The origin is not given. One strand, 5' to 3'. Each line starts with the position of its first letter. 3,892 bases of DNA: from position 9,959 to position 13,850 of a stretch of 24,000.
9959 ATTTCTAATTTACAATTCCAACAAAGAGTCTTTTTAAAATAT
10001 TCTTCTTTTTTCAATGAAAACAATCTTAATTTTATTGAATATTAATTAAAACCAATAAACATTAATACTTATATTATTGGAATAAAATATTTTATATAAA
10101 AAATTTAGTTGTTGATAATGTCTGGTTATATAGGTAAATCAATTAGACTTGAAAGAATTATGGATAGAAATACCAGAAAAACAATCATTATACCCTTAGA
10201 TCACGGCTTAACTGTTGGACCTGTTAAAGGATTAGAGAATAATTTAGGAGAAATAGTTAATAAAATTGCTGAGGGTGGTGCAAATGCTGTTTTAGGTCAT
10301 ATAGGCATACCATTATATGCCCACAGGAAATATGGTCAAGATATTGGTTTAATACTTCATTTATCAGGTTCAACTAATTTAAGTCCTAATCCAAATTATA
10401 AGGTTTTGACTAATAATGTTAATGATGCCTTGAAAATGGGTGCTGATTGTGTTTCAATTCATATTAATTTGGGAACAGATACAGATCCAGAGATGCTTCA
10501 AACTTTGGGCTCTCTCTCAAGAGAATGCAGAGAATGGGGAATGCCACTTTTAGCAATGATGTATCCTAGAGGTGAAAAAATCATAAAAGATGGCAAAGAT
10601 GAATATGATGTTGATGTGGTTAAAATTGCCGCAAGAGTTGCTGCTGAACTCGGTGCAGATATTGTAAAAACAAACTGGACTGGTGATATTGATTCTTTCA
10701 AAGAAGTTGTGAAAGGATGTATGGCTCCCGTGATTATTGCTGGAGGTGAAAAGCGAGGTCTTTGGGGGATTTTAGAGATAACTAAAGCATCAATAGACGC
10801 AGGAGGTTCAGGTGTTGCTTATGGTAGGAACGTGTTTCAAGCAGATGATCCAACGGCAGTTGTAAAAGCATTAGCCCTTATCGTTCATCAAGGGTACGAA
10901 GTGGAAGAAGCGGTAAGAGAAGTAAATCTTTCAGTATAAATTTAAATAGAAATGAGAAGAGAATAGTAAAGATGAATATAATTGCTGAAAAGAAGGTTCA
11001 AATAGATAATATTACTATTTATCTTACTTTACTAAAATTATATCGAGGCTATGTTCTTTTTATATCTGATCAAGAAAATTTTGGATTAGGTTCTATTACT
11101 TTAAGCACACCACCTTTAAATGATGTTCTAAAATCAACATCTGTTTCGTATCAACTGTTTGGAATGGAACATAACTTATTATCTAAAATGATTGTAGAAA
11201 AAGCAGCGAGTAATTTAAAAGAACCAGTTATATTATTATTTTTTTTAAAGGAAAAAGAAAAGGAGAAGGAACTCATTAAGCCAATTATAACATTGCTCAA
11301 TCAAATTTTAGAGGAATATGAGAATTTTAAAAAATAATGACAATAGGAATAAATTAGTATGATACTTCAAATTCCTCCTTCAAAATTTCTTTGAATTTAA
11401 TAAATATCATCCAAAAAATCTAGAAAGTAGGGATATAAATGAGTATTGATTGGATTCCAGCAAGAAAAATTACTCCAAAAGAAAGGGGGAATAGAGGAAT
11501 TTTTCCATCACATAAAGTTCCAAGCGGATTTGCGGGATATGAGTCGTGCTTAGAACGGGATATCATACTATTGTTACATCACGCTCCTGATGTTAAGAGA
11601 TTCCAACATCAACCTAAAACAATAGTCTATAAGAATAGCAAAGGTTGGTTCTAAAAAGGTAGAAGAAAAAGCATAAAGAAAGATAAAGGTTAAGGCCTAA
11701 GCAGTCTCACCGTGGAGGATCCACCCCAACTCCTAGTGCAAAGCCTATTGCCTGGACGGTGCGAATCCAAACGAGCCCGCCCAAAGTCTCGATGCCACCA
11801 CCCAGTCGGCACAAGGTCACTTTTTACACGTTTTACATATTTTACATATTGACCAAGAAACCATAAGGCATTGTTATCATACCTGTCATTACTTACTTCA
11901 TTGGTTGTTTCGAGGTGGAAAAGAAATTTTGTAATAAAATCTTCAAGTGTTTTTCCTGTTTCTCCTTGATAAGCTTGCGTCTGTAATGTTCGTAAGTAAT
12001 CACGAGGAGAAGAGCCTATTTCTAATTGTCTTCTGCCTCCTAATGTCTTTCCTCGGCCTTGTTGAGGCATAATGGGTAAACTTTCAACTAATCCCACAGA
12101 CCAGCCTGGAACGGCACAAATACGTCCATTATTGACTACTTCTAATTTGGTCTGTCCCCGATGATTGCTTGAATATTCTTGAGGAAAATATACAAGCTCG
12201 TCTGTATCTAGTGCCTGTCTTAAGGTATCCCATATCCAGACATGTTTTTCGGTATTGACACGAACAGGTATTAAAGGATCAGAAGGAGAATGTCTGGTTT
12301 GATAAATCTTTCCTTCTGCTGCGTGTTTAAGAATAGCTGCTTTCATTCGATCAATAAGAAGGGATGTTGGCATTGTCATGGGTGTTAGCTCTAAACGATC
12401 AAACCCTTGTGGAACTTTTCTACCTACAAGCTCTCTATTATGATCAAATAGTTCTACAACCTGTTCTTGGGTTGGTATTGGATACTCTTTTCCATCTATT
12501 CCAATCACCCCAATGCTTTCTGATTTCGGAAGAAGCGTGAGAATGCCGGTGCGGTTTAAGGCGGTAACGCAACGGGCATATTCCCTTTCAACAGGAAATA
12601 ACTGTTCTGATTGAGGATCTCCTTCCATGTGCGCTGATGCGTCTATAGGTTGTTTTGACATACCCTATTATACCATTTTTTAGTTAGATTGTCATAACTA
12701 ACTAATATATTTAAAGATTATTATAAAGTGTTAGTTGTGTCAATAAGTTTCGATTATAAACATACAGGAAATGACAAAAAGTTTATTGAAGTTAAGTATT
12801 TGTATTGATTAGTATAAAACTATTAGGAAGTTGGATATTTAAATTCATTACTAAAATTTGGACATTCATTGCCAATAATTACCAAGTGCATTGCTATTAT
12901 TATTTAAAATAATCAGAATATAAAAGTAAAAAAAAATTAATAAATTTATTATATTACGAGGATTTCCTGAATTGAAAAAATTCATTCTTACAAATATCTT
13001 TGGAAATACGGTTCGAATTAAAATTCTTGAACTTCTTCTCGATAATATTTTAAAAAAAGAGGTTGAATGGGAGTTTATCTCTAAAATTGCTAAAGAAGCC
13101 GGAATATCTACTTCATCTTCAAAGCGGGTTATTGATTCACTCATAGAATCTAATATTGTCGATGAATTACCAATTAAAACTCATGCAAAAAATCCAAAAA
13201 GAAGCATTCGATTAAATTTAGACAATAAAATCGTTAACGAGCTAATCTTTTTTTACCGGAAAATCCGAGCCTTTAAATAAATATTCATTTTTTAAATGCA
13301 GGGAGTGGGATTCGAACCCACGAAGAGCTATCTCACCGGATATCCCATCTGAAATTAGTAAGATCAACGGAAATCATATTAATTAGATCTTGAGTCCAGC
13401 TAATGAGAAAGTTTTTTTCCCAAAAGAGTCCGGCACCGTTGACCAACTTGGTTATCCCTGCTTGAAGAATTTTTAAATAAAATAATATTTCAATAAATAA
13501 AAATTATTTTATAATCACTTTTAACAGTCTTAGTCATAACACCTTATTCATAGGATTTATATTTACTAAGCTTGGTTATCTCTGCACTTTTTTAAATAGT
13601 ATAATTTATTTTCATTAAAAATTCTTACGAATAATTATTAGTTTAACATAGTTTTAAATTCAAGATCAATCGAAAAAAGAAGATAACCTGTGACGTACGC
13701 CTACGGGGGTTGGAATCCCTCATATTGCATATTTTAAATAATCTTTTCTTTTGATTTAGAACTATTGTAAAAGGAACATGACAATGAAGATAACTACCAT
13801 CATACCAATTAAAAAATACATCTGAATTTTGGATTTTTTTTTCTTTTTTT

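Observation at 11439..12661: Compositionally foreign island: a GC-rich 323-aa orphan ORF tail-to-tail with a truncated TnsA-like gene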

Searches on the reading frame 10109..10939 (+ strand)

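Call 7: search_protein_families(library=pfam, proteins=[window:10109-10939:+], max_evalue=1)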
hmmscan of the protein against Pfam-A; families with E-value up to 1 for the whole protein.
window:10109-10939:+ (276 aa): 3 families
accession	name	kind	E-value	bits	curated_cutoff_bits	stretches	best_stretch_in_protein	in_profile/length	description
PF01791.15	DeoC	-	2.5e-56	191.3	23.8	1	25-245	1-229/229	DeoC/LacD family aldolase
PF00215.30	OMPdecase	-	4.3e-05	23.9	27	1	107-254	74-220/221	Orotidine 5'-phosphate decarboxylase / HUMPS family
PF00586.29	AIRS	-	0.0084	17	24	1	98-148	38-90/112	AIR synthase related protein, N-terminal domain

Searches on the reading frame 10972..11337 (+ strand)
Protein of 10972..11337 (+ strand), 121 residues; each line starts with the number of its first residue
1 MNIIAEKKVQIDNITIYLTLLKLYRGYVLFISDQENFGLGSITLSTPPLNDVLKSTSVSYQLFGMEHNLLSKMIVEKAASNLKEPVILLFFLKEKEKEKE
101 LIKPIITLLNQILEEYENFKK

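Call 7: search_protein_families(library=pfam, proteins=[window:10972-11337:+], max_evalue=1)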
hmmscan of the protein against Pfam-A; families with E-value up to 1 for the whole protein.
window:10972-11337:+ (121 aa): 2 families
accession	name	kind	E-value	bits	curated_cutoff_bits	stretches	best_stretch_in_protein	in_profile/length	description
PF16093.10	PAC4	-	0.0092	16.4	31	1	15-72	1-57/77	Proteasome assembly chaperone 4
PF21758.2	PAC_bac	-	0.074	13.2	27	1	12-115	3-109/115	Bacterial proteasome assembling chaperone-like protein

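Call 85: find_homologous_proteins(query=window:10972-11334:+, max_evalue=0.00001)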
Query window:10972-11334:+ (121 aa): 6 proteins with E <= 0.00001 among 28 candidates.
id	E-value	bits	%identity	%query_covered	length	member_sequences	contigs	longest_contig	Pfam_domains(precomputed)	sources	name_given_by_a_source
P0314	1.3e-62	227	93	99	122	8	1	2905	-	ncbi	-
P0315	3.9e-60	219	90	100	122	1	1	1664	-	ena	-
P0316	2.7e-59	216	90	100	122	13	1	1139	-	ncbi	-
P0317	8.3e-55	202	83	99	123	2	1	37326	-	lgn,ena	-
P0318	2.5e-49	184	75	99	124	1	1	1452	-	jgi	jgi:hypothetical protein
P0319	1.2e-42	162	66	98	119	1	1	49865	-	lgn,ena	-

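Call 86: find_encoding_contigs(protein=P0317, flank=6000, max_places=3)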
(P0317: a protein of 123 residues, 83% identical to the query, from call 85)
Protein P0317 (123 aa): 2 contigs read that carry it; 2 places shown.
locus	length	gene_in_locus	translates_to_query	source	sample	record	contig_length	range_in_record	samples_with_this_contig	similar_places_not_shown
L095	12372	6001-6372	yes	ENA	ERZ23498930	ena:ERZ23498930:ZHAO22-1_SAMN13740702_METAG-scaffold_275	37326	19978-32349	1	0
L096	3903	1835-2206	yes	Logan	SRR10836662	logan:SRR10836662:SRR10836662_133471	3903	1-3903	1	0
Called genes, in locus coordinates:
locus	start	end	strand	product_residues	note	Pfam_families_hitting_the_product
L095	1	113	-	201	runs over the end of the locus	PF03692:CxxCxxCC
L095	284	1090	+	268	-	PF09754:PAC2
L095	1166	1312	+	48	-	PF03604:Zn_ribbon_RPAB4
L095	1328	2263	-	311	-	PF08271:Zn_Ribbon_TF, PF00382:TFIIB, PF02984:Cyclin_C (faint), PF00382:TFIIB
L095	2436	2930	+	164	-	-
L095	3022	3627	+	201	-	-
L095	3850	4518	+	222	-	-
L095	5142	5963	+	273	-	PF01791:DeoC, PF00215:OMPdecase (weak)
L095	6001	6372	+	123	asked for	-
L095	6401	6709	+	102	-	-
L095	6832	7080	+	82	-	-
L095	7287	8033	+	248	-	-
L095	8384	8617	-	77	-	PF09889:DUF2116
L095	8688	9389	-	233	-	PF00696:AA_kinase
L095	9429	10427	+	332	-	PF00288:GHMP_kinases_N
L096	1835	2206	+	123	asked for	-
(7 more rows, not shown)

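Call 87: find_encoding_contigs(protein=P0319, flank=6000, max_places=3)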
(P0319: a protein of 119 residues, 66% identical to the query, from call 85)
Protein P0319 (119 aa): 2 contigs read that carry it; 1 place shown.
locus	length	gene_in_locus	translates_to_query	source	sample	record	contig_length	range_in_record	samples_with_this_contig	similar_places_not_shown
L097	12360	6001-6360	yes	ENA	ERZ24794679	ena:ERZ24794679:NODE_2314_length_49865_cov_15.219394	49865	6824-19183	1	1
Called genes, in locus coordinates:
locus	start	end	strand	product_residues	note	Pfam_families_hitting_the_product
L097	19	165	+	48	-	PF03604:Zn_ribbon_RPAB4 (weak)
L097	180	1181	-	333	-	PF08271:Zn_Ribbon_TF, PF00134:Cyclin_N (faint), PF00382:TFIIB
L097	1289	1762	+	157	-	PF00096:zf-C2H2 (weak)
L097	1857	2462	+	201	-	-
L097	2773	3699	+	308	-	-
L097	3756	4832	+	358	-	PF01118:Semialdhyde_dh, PF22698:Semialdhyde_dhC_1, PF02774:Semialdhyde_dhC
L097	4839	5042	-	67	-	-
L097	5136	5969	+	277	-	PF01791:DeoC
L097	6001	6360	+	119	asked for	-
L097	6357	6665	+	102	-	-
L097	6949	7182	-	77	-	PF09889:DUF2116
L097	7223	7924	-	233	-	PF00696:AA_kinase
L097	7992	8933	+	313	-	PF00288:GHMP_kinases_N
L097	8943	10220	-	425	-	PF03463:eRF1_1, PF18854:baeRF_family10, PF03464:eRF1_2, PF18859:acVLRF1, PF03465:eRF1_3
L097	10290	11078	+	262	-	PF02006:PPS_PS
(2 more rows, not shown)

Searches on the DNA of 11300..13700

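Call 95: search_rna_families(source=window, start=11300, end=13700, threshold=evalue, max_evalue=1, show_alignments=2)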
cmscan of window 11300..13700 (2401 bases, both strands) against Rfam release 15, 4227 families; matches with E-value up to 1: 2.
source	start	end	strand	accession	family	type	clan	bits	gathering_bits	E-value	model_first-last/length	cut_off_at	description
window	13297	13461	-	RF00005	tRNA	Gene; tRNA;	CL00001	42.2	29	5.3e-07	1-71/71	no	tRNA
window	13297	13341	+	RF04351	Plastid-psbl-rps4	Cis-reg;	-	20.8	68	0.34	1-53/53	no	Plastid-psbl-rps4 3UTR RNA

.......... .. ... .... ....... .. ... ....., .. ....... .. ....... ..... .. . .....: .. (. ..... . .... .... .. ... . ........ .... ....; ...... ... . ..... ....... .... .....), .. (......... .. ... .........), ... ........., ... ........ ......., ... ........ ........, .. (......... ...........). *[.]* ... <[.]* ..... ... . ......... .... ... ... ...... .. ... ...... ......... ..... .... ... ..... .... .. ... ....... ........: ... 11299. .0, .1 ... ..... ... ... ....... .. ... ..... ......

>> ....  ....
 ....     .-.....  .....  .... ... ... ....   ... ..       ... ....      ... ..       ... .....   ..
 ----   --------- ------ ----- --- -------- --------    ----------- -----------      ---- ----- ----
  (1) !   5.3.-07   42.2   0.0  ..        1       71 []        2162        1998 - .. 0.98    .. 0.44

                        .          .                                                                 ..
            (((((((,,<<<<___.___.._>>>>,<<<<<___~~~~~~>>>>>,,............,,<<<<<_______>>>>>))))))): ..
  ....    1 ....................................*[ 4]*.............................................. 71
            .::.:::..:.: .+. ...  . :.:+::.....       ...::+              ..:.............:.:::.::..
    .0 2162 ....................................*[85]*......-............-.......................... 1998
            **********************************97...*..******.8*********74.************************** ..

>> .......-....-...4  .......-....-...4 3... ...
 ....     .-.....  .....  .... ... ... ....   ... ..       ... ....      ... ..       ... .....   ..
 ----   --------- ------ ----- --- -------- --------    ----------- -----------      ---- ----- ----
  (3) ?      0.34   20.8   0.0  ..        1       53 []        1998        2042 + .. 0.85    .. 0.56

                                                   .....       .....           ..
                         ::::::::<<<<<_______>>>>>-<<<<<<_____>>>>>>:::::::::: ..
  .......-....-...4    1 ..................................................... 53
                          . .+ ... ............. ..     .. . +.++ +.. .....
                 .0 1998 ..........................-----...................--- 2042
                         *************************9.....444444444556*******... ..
